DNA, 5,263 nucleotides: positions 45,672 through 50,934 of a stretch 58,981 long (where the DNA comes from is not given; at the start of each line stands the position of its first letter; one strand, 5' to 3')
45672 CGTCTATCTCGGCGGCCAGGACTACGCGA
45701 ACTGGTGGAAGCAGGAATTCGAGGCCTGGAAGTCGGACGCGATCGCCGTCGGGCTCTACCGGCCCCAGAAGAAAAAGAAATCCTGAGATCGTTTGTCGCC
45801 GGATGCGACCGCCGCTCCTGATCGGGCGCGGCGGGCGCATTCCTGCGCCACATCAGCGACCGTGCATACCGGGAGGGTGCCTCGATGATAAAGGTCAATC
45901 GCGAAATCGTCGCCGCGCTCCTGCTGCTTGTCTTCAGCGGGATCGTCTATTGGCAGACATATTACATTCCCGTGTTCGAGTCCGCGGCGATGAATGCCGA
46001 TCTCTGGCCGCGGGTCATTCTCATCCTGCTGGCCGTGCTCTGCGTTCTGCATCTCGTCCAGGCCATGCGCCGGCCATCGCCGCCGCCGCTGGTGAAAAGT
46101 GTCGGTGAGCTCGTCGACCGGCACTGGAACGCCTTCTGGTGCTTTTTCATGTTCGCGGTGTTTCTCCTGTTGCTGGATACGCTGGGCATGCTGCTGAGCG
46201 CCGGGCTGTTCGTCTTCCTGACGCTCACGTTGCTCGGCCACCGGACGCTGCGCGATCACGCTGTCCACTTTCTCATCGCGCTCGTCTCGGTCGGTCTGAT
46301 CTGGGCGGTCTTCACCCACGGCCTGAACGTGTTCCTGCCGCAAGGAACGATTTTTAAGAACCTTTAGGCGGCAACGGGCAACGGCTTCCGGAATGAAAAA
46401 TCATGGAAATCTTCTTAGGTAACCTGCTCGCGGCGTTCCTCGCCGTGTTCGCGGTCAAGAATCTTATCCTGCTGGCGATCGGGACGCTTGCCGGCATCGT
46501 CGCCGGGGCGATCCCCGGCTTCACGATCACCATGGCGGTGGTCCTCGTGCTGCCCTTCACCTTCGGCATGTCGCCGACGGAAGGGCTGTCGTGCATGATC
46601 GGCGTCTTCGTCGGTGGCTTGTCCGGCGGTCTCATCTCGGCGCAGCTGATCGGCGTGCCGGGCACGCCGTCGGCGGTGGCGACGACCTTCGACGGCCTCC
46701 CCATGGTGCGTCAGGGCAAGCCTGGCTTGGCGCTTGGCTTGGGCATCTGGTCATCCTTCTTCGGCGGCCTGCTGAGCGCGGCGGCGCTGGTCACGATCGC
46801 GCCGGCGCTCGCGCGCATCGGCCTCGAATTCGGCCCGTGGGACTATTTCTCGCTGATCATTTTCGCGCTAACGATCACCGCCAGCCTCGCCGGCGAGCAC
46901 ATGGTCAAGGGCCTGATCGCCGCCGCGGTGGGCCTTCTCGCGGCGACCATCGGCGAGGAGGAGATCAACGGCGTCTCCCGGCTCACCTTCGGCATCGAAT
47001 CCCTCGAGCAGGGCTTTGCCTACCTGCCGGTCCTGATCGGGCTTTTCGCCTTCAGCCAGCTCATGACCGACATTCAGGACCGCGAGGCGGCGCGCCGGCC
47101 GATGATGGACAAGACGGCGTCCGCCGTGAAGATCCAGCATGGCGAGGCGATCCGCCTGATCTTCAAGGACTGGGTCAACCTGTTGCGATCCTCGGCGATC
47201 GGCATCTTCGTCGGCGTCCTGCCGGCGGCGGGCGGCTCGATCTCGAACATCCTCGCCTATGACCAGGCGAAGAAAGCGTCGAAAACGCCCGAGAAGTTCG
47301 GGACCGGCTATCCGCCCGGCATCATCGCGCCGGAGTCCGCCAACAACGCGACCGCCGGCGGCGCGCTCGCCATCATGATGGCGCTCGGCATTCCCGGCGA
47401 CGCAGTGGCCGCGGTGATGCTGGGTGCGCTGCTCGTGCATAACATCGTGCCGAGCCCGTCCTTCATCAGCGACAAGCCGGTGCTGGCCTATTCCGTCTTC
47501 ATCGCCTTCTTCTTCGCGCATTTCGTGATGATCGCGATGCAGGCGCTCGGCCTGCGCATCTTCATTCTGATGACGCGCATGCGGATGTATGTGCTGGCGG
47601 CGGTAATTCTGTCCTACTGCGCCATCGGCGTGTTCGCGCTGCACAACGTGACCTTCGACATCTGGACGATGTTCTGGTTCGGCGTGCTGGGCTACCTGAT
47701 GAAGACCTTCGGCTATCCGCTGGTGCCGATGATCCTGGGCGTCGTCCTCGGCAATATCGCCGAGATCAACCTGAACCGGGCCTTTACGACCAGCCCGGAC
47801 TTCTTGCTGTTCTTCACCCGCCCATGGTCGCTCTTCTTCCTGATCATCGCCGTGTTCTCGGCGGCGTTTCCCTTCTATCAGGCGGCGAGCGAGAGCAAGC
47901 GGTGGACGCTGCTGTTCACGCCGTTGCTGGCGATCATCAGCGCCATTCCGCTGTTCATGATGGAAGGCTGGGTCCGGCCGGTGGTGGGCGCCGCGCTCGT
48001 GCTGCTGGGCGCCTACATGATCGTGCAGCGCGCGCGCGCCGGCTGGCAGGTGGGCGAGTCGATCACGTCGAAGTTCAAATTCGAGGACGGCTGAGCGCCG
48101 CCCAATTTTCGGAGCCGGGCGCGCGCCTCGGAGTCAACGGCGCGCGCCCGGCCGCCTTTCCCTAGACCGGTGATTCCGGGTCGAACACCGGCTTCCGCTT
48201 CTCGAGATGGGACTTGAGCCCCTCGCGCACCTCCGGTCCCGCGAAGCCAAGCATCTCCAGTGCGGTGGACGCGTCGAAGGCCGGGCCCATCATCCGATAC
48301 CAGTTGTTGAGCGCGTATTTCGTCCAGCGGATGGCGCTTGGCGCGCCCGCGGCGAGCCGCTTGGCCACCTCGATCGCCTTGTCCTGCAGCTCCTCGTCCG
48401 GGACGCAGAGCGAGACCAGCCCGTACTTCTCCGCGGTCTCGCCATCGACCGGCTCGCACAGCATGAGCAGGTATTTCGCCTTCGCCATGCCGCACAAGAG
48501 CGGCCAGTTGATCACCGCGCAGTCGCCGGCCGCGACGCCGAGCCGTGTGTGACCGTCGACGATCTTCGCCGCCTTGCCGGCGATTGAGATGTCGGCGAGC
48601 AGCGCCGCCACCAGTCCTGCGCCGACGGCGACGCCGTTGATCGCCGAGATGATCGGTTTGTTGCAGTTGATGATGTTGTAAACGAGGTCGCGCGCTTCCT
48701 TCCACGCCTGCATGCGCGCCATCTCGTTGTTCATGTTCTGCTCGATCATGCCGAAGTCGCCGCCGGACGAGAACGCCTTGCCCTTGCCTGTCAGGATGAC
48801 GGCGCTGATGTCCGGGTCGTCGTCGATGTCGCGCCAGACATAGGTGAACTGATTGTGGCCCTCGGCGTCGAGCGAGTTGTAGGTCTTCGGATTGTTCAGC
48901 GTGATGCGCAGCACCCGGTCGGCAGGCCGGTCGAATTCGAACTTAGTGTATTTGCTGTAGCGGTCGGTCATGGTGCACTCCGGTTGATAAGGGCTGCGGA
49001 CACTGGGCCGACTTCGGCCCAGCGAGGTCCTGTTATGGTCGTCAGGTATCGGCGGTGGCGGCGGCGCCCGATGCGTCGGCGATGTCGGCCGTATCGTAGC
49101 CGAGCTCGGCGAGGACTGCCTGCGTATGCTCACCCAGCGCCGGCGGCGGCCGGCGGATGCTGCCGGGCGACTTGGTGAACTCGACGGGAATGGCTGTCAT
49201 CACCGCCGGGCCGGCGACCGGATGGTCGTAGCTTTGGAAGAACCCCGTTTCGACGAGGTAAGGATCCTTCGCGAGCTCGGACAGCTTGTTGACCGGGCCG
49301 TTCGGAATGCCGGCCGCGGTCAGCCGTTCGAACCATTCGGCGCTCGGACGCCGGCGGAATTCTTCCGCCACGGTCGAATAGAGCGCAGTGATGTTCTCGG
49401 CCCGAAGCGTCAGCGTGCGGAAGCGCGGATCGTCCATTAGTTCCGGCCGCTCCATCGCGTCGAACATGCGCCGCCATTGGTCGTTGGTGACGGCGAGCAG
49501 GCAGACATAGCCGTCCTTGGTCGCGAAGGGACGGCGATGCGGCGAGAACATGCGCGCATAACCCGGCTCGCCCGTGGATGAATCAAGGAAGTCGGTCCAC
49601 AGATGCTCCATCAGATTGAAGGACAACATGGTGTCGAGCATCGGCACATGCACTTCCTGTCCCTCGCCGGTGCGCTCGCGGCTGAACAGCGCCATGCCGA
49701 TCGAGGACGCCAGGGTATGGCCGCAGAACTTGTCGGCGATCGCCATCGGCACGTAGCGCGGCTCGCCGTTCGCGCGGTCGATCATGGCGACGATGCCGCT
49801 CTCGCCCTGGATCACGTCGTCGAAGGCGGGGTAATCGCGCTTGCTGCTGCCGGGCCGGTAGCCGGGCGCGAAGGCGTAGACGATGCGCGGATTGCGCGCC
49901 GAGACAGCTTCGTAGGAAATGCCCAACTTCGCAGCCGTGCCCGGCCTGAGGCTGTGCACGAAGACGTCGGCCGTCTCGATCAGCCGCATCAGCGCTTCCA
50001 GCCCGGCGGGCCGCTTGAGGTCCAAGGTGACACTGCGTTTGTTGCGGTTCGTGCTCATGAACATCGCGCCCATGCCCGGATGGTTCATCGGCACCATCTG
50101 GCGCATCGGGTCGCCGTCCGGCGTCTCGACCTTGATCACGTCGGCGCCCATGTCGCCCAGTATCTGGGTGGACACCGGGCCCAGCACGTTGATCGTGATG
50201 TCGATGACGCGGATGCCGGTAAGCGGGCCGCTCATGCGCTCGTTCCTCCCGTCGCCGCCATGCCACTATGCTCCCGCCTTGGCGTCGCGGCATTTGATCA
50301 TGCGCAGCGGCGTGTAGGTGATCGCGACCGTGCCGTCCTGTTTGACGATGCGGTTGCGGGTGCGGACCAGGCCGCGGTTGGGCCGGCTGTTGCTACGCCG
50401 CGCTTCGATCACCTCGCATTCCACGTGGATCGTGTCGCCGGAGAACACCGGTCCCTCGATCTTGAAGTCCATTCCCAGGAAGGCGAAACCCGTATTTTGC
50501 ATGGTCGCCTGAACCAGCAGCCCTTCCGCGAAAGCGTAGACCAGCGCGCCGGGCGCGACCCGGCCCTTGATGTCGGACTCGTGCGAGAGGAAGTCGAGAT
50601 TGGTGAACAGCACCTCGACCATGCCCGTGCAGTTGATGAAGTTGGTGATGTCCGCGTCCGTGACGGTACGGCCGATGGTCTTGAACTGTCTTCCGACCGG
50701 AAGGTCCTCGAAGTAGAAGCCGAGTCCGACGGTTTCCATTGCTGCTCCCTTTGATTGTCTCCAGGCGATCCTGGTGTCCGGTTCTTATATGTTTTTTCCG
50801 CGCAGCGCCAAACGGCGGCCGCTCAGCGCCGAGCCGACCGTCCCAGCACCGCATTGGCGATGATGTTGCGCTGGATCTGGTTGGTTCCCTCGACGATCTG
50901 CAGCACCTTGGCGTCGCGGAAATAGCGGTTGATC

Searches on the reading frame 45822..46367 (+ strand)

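Call 104: search_protein_families(library=pfam, proteins=[window:45822-46367:+], max_evalue=0.00001)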
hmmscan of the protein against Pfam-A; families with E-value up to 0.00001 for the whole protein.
window:45822-46367:+ (181 aa): 1 family
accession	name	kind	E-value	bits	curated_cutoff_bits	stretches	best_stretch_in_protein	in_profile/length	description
PF07331.16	TctB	-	6.4e-16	59.2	29.1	1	30-173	2-137/137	Tripartite tricarboxylate transporter TctB family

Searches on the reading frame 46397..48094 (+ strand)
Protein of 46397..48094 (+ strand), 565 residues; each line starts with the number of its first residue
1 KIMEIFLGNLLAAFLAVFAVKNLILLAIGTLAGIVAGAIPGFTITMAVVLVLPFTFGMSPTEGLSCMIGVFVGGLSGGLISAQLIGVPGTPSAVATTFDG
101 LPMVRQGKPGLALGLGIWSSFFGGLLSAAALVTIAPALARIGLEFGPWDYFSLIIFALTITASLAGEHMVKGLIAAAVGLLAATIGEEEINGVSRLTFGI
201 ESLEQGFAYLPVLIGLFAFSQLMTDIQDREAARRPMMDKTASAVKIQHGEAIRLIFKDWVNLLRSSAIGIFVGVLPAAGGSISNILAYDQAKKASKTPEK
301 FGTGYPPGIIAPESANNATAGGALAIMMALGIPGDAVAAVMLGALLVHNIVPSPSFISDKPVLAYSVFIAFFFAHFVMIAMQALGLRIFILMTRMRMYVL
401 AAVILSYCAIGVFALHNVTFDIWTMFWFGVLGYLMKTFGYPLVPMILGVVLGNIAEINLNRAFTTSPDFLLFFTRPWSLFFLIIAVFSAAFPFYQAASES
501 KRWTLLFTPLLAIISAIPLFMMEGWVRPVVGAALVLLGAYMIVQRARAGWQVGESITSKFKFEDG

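Call 104: search_protein_families(library=pfam, proteins=[window:46397-48094:+], max_evalue=0.00001)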
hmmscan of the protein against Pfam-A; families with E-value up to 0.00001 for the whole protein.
window:46397-48094:+ (565 aa): 1 family
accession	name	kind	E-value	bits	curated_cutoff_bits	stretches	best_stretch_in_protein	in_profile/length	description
PF01970.21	TctA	-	6.4e-135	450.5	28.9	1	23-447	1-423/423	Tripartite tricarboxylate transporter TctA family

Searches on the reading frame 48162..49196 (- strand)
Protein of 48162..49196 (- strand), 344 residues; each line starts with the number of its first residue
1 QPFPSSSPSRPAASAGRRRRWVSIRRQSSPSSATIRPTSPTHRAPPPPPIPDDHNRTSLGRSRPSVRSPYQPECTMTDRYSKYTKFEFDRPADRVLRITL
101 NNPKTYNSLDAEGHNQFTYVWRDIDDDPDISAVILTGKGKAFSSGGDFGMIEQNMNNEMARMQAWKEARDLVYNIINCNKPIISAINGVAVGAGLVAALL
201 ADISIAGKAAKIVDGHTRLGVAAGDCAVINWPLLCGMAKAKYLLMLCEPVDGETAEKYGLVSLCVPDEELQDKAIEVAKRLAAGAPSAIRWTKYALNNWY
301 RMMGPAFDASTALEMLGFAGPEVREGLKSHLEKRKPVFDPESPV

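Call 105: search_protein_families(library=pfam, proteins=[window:48162-49196:-], max_evalue=0.00001)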
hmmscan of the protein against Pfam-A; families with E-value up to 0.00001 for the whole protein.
window:48162-49196:- (344 aa): 2 families
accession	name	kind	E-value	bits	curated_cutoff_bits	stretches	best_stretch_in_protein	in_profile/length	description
PF00378.25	ECH_1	-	3.3e-53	181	27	1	94-339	5-249/251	Enoyl-CoA hydratase/isomerase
PF16113.10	ECH_2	-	2.1e-23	83.8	27.2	1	97-272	3-179/335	Enoyl-CoA hydratase/isomerase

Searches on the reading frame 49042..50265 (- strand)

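Call 105: search_protein_families(library=pfam, proteins=[window:49042-50265:-], max_evalue=0.00001)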
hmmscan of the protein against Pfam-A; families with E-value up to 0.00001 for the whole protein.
window:49042-50265:- (407 aa): 1 family
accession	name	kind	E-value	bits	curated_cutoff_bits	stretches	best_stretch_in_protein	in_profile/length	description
PF02515.22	CoA_transf_3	-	6.7e-109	364.8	23.3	1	15-381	1-366/366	CoA-transferase family III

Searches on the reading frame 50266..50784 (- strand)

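Call 105: search_protein_families(library=pfam, proteins=[window:50266-50784:-], max_evalue=0.00001)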
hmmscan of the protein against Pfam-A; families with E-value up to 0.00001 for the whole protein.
window:50266-50784:- (172 aa): 2 families
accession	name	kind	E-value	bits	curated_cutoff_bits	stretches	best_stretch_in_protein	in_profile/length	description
PF01575.25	MaoC_dehydratas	-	2.1e-08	34.3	27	1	30-132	6-108/123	MaoC like domain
PF19315.5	MC_hydratase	-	1e-06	28.6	26.5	1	22-169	21-170/353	Mesaconyl-CoA hydratase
